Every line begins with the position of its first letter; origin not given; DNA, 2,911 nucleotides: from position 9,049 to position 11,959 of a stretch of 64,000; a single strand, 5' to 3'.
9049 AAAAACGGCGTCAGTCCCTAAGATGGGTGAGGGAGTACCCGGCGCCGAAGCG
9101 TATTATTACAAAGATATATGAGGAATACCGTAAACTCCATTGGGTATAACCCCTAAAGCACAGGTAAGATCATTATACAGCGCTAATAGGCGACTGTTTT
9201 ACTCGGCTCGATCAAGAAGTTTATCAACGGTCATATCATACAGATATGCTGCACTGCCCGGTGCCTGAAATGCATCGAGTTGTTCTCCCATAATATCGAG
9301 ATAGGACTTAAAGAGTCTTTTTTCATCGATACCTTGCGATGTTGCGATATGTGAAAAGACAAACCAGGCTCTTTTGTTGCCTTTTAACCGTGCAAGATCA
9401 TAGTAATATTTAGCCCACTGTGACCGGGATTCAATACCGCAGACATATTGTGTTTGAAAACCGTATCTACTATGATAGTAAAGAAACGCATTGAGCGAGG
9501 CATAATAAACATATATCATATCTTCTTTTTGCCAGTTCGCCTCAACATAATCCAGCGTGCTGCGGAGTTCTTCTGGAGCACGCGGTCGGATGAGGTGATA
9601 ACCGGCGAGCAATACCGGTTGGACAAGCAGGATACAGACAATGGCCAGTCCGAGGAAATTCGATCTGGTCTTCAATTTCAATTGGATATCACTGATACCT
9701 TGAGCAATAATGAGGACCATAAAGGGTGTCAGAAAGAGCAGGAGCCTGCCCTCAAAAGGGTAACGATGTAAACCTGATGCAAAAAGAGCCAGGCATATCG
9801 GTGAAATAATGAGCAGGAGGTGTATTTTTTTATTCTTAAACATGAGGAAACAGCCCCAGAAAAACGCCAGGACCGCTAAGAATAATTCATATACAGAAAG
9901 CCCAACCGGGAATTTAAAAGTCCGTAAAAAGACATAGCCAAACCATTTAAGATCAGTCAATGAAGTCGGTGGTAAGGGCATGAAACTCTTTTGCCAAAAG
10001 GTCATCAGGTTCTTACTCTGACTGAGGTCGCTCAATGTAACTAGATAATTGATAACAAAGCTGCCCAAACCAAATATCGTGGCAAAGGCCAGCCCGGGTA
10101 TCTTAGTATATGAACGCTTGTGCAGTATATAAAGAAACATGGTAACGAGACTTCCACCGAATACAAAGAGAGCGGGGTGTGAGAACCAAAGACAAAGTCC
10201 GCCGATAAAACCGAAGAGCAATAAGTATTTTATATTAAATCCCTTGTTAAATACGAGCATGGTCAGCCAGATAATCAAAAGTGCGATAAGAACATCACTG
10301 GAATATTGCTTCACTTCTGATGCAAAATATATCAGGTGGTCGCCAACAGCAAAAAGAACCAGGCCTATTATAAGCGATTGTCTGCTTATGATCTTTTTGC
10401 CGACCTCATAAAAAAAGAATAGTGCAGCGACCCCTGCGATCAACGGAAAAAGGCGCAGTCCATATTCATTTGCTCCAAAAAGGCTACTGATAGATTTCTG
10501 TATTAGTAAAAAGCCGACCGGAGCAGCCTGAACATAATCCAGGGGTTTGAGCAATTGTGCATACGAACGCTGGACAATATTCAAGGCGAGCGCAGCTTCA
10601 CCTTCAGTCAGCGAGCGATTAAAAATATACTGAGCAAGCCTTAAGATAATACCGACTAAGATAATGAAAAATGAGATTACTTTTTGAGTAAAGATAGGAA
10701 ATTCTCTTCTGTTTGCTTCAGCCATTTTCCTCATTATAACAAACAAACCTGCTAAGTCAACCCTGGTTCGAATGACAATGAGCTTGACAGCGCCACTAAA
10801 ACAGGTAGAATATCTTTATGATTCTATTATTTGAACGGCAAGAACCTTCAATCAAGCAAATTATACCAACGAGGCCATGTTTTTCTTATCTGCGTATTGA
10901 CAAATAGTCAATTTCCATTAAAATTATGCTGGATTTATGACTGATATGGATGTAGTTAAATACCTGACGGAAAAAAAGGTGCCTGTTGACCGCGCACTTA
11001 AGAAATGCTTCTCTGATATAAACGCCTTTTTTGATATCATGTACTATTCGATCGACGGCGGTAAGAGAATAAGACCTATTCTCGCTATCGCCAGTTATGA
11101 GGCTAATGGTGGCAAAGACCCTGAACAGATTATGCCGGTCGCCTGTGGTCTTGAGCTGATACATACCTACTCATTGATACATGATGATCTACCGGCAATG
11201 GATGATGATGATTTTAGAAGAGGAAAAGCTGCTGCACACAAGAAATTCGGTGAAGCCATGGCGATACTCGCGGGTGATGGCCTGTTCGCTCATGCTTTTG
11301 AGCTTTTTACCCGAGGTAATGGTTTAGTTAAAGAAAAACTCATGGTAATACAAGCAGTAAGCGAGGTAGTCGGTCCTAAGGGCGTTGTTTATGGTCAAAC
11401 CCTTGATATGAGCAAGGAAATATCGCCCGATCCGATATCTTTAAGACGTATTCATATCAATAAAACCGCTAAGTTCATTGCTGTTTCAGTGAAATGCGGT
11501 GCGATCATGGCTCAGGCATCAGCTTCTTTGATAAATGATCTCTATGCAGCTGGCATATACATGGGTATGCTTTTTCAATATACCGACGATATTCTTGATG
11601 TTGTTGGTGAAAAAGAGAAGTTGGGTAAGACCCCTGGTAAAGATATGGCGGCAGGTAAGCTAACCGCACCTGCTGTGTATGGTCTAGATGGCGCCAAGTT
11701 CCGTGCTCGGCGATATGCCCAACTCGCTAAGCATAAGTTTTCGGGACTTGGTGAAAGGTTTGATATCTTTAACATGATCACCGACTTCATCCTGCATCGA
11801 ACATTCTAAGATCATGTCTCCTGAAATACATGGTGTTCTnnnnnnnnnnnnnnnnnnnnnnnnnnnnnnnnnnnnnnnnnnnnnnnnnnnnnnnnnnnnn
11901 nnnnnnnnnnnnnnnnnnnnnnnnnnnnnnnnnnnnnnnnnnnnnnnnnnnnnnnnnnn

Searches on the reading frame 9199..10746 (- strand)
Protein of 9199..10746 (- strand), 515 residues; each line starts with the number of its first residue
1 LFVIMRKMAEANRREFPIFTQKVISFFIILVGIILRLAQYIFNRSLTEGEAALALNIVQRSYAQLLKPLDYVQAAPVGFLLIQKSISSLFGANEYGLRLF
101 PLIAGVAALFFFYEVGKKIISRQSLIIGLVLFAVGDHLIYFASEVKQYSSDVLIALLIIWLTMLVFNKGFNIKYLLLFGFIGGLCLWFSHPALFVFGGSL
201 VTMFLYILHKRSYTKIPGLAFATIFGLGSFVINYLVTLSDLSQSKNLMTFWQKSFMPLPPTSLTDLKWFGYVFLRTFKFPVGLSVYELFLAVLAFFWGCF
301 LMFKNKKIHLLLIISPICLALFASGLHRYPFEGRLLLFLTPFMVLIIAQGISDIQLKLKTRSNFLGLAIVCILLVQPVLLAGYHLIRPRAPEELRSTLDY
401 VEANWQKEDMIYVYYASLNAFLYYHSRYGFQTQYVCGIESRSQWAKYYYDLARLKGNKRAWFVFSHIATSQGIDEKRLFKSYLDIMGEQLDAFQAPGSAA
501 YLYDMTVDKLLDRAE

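Call 16: search_protein_families(library=pfam, proteins=[window:9199-10746:-], max_evalue=0.001)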
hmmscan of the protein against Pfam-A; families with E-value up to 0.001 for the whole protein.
window:9199-10746:- (515 aa): 1 family
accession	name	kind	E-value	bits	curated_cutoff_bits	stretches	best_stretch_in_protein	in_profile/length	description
PF13231.12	PMT_2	-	2.1e-05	25.2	26.1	1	76-215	3-139/160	Dolichyl-phosphate-mannose-protein mannosyltransferase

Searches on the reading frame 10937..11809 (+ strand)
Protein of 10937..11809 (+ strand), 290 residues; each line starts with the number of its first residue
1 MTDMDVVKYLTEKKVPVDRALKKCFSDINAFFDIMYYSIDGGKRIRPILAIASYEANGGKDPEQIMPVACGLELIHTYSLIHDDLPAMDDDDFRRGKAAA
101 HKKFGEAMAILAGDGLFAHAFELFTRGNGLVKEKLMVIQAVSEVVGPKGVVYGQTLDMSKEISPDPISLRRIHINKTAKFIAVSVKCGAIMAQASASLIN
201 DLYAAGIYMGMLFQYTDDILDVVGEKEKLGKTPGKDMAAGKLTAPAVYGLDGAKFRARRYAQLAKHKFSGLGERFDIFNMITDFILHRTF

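Call 53: search_protein_families(library=ncbifam, proteins=[window:10937-11809:+], max_evalue=0.00001)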
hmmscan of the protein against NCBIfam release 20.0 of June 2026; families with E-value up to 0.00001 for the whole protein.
window:10937-11809:+ (290 aa): 16 families
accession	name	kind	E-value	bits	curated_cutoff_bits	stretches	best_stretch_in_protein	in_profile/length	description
NF045485.1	FPPsyn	subfamily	8.3e-83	277.8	275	1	17-289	8-287/288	farnesyl diphosphate synthase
NF045685.1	GGPPSynCrtE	equivalog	7.2e-75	251.7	460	1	5-289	2-292/293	geranylgeranyl diphosphate synthase CrtE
NF041169.1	f2_encap_cargo4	exception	1.1e-54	186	450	1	39-266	47-269/334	family 2 encapsulin nanocompartment cargo protein polyprenyl transferase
NF040698.1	IdsA_Meth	equivalog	5.2e-54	183.6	468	1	4-254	1-254/328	short chain isoprenyl diphosphate synthase IdsA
NF007877.0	PRK10581.1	equivalog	1.2e-50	172.3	321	1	25-274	27-280/299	(2E,6E)-farnesyl diphosphate synthase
TIGR02748.1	GerC3_HepT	equivalog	3.1e-42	144.8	456.55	1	40-258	41-251/319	heptaprenyl diphosphate synthase component II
NF041003.1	GGPP_syn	equivalog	4.2e-40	137.8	500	1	14-258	10-255/326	geranylgeranyl diphosphate synthase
TIGR02749.1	prenyl_cyano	equivalog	7.9e-36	123.7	383.2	1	41-253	43-250/322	solanesyl diphosphate synthase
NF008140.0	PRK10888.1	equivalog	1.8e-35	122.8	412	1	21-250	22-244/323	octaprenyl diphosphate synthase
NF045628.1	HxpDPsynlarge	equivalog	1.2e-30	106.6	500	1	40-254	33-239/311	hexaprenyl-diphosphate synthase large subunit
NF042417.1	NPPPS_Mycobact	equivalog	5.1e-30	104.7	600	1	35-264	49-270/335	nonaprenyl/(2E,6E)-farnesyl/geranylgeranyl diphosphat synthase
NF045549.1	GGPPsyn_IdsB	equivalog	1.8e-29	102.9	475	1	40-266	63-285/346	geranylgeranyl diphosphate synthase IdsB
NF040789.2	gerfarn_diphsyn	equivalog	6.2e-29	101.2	560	1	64-244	83-261/345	geranylfarnesyl diphosphate synthase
NF042416.1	GFPPS_Mycobact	equivalog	2e-19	69.8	600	1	36-244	36-261/350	bifunctional (2E,6E)-farnesyl/geranyl diphosphate synthase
NF040627.1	GFPS_Meth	equivalog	4.4e-19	69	600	1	40-225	38-213/285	geranylfarnesyl diphosphate synthase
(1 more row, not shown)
